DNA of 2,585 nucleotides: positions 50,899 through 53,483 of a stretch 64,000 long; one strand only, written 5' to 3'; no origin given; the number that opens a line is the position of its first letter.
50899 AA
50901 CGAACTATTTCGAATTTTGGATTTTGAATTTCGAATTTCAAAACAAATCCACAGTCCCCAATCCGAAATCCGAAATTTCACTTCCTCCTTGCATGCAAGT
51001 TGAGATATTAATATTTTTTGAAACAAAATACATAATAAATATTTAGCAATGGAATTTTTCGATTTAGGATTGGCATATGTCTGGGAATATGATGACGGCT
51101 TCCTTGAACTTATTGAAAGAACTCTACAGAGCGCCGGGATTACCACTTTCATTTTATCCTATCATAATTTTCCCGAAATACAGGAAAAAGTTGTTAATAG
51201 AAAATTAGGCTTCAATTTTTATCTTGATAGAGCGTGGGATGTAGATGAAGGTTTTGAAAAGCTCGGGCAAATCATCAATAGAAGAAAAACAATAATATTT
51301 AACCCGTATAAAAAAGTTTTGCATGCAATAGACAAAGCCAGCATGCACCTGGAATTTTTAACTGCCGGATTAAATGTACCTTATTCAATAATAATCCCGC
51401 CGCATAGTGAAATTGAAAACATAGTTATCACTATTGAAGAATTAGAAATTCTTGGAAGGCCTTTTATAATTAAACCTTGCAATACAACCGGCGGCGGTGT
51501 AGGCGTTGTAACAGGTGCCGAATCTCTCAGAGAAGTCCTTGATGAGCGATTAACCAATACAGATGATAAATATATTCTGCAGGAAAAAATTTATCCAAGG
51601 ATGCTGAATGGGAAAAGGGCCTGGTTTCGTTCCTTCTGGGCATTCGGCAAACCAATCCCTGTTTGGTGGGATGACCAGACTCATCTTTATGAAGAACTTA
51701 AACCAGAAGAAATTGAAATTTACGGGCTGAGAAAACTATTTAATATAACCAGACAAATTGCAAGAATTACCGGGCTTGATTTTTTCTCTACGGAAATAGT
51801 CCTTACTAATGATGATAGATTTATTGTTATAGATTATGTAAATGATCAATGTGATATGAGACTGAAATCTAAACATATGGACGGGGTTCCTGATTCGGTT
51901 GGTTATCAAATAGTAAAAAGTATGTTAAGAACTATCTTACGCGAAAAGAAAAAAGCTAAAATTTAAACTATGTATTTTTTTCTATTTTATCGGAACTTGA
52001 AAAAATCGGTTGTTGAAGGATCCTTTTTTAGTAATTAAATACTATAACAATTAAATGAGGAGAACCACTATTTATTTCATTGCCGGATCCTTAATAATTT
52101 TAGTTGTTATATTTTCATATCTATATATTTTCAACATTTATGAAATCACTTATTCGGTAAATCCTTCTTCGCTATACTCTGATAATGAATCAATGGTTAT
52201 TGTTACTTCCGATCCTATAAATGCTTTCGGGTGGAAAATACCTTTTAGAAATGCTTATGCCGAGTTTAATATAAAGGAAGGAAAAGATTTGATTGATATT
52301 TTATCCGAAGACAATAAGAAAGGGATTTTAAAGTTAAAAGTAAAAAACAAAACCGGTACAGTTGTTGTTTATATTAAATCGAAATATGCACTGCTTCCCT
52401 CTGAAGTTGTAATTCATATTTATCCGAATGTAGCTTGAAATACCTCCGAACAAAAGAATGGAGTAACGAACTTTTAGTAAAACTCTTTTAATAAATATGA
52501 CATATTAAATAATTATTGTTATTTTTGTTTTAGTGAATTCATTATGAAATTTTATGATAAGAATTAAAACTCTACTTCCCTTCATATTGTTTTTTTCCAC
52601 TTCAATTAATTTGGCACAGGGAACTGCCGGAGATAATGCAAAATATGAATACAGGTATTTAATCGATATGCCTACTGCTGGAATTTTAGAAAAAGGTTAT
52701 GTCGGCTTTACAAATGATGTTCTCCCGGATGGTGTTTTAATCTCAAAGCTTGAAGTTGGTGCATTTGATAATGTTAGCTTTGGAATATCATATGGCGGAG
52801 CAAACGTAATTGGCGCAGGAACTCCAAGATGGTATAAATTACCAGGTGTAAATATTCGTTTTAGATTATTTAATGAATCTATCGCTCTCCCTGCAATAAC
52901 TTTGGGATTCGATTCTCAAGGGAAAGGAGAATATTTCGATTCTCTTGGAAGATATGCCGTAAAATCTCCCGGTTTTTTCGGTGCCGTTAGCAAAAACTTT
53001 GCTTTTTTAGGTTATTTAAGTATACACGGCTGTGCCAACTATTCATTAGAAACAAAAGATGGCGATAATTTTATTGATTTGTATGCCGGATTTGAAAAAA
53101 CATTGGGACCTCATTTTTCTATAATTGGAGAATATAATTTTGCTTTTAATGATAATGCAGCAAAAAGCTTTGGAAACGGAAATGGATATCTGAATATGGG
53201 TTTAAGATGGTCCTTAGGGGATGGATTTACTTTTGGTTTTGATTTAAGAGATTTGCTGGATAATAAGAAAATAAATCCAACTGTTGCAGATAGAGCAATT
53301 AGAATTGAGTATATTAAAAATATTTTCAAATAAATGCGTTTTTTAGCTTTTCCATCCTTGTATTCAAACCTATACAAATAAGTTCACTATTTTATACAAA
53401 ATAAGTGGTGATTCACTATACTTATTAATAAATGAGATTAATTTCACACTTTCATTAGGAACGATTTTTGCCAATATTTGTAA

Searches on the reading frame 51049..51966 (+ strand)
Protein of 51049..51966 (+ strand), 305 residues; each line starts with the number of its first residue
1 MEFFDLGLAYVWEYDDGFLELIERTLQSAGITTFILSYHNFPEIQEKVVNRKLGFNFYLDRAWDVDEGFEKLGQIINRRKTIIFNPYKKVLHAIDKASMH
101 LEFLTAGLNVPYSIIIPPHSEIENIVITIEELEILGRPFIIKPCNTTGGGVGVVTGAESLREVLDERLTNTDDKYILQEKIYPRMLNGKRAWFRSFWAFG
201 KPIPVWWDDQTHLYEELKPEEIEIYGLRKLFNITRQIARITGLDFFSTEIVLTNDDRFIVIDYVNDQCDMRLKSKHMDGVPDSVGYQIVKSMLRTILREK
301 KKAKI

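Call 3: search_protein_families(library=pfam, proteins=[window:51049-51966:+], max_evalue=0.1)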
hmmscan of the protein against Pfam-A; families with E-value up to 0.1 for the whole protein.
window:51049-51966:+ (305 aa): 2 families
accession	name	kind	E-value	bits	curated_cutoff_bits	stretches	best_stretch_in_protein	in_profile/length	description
PF20881.2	G1_gp67_C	-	0.024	15.6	27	1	64-99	24-60/100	Phage G1 gp67, C-terminal domain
PF02786.22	CPSase_L_D2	-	0.098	12.6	19.8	0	105-174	11-81/211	Carbamoyl-phosphate synthase L chain, ATP binding domain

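Call 4: search_protein_families(library=ncbifam, proteins=[window:51049-51966:+], max_evalue=0.1)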
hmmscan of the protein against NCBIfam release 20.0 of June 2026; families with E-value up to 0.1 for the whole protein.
window:51049-51966:+ (305 aa): 5 families
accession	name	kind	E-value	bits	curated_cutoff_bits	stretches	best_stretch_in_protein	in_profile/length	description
TIGR00768.1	rimK_fam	subfamily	9e-05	22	143.4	1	52-179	45-168/276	RimK family alpha-L-glutamate ligase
TIGR01205.1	D_ala_D_alaTIGR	subfamily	0.00075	18.6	245.65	1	93-182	104-192/318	D-alanine--D-alanine ligase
NF000091.3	D_ala_D_ser_VanG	exception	0.0071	15.2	495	1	94-181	134-218/344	D-alanine--D-serine ligase VanG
NF005543.0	PRK07206.1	subfamily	0.01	14.5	302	1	88-172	101-183/416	hypothetical protein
NF003671.0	PRK05294.1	equivalog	0.082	10.5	599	0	92-180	125-208/1058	carbamoyl-phosphate synthase large subunit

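Call 63: search_solved_structures(query=window:51049-51966:+, max_evalue=1)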
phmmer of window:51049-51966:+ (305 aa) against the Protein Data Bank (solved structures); distinct sequences matched with E-value up to 1: 2.
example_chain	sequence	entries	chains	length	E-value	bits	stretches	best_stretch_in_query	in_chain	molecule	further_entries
9sjb_A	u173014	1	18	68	0.0074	18.8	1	106-145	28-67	Subtilisin-like serine germination related protease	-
9sj6_A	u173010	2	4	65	0.13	14.8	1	106-142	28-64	Subtilisin-like serine germination related protease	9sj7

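Call 78: search_protein_families(library=padloc, proteins=[window:51049-51966:+], max_evalue=0.01)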
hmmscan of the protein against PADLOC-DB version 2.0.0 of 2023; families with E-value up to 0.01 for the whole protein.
window:51049-51966:+ (305 aa): 0 families

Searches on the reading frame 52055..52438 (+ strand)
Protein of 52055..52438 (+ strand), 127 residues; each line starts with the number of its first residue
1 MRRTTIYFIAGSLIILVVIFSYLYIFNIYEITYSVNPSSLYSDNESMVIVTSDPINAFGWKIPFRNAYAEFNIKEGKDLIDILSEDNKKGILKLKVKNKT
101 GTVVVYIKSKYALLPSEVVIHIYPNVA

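Call 3: search_protein_families(library=pfam, proteins=[window:52055-52438:+], max_evalue=0.1)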
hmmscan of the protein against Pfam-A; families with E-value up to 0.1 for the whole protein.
window:52055-52438:+ (127 aa): 0 families

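Call 4: search_protein_families(library=ncbifam, proteins=[window:52055-52438:+], max_evalue=0.1)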
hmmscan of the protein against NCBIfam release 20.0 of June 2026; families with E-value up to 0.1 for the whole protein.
window:52055-52438:+ (127 aa): 0 families

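Call 64: search_solved_structures(query=window:52055-52438:+, max_evalue=10)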
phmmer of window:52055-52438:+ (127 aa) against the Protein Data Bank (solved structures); distinct sequences matched with E-value up to 10: 2.
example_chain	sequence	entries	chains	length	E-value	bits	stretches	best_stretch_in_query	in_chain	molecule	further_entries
7mcd_A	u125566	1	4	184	0.35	14.2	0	74-110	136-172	AI-designed TIM-barrel F15C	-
3h1d_A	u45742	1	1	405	1.1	12.6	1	31-116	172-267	E3 ubiquitin-protein ligase HUWE1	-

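Call 78: search_protein_families(library=padloc, proteins=[window:52055-52438:+], max_evalue=0.01)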
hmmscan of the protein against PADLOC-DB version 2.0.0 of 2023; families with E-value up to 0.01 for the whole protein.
window:52055-52438:+ (127 aa): 0 families

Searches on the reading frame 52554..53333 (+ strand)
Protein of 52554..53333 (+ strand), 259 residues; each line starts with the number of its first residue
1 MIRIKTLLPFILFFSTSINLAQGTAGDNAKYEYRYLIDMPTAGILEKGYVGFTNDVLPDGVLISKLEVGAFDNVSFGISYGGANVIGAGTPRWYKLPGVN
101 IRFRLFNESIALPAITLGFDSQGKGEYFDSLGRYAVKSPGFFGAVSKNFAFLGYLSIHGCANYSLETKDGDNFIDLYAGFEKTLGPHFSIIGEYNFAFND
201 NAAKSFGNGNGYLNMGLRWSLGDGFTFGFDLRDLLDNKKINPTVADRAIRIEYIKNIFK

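Call 3: search_protein_families(library=pfam, proteins=[window:52554-53333:+], max_evalue=0.1)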
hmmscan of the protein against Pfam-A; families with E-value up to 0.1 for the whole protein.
window:52554-53333:+ (259 aa): 1 family
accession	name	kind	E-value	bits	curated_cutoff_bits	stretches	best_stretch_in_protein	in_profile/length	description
PF06082.17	YjbH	-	0.0013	18.1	24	1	36-129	10-108/658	Exopolysaccharide biosynthesis protein YbjH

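Call 4: search_protein_families(library=ncbifam, proteins=[window:52554-53333:+], max_evalue=0.1)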
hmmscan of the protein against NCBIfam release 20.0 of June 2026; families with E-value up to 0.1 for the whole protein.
window:52554-53333:+ (259 aa): 0 families

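Call 12: search_solved_structures(query=window:52554-53333:+, max_evalue=10)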
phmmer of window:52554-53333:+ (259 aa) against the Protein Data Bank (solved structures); distinct sequences matched with E-value up to 10: 0.

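Call 45: find_homologous_proteins(query=window:52554-53333:+, max_evalue=0.001)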
Query window:52554-53333:+ (259 aa): 1300 proteins with E <= 0.001 among 2090 candidates; the best 120 are listed.
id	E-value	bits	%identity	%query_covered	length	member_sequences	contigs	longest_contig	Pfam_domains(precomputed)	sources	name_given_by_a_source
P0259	3.9e-159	546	93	100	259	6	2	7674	-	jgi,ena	jgi:hypothetical protein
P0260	2.4e-151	521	88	100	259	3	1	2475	-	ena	-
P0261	1.4e-148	511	88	99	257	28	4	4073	-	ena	-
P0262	3.9e-147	507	87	100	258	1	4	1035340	-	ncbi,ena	-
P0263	4.0e-143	494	84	99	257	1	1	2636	-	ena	-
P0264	1.5e-138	479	82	99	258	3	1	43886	-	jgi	jgi:hypothetical protein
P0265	1.3e-137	475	84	96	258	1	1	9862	-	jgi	jgi:hypothetical protein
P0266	4.6e-135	467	84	92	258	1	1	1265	-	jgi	-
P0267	1.3e-130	452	76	97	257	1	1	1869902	PF06082.18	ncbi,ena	-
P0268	2.9e-128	445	76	100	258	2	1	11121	-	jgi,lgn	jgi:hypothetical protein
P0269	6.3e-128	444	77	97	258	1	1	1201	-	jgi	jgi:hypothetical protein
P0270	1.4e-127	443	75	98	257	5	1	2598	-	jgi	jgi:hypothetical protein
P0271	1.6e-127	442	75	99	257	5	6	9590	-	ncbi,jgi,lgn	-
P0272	2.9e-127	442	77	98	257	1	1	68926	-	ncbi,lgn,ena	-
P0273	1.7e-126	439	75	98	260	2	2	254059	-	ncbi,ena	-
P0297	9.9e-123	427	72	100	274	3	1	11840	PF06082.18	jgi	-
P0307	2.1e-121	422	73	100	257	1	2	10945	PF06082.18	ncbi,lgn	-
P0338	4.2e-119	415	72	100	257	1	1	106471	PF06082.18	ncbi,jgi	jgi:hypothetical protein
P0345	6.3e-119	414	71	95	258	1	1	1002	PF06082.18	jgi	jgi:Exopolysaccharide biosynthesis protein YbjH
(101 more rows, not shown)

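Call 56: search_solved_structures(query=A3, max_evalue=10)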
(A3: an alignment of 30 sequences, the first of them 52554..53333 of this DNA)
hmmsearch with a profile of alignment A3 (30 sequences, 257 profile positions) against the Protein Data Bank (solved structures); distinct sequences matched with E-value up to 10: 0.

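Call 70: search_protein_families(library=pfam, alignment_id=A3, max_evalue=0.01)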
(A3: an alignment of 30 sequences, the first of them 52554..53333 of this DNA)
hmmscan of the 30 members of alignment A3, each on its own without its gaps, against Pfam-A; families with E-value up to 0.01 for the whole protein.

A. member 1, window:52554-53333:+ (259 aa): 1 family
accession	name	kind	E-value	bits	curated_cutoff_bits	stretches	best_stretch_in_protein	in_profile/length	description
PF06082.17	YjbH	-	0.0013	18.1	24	1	36-129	10-108/658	Exopolysaccharide biosynthesis protein YbjH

B. families by the number of members that match (of 30 scanned): 1 family
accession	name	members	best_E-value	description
PF06082.17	YjbH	23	1.6e-05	Exopolysaccharide biosynthesis protein YbjH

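Call 78: search_protein_families(library=padloc, proteins=[window:52554-53333:+], max_evalue=0.01)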
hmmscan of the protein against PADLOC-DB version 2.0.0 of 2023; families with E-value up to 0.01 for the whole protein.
window:52554-53333:+ (259 aa): 0 families
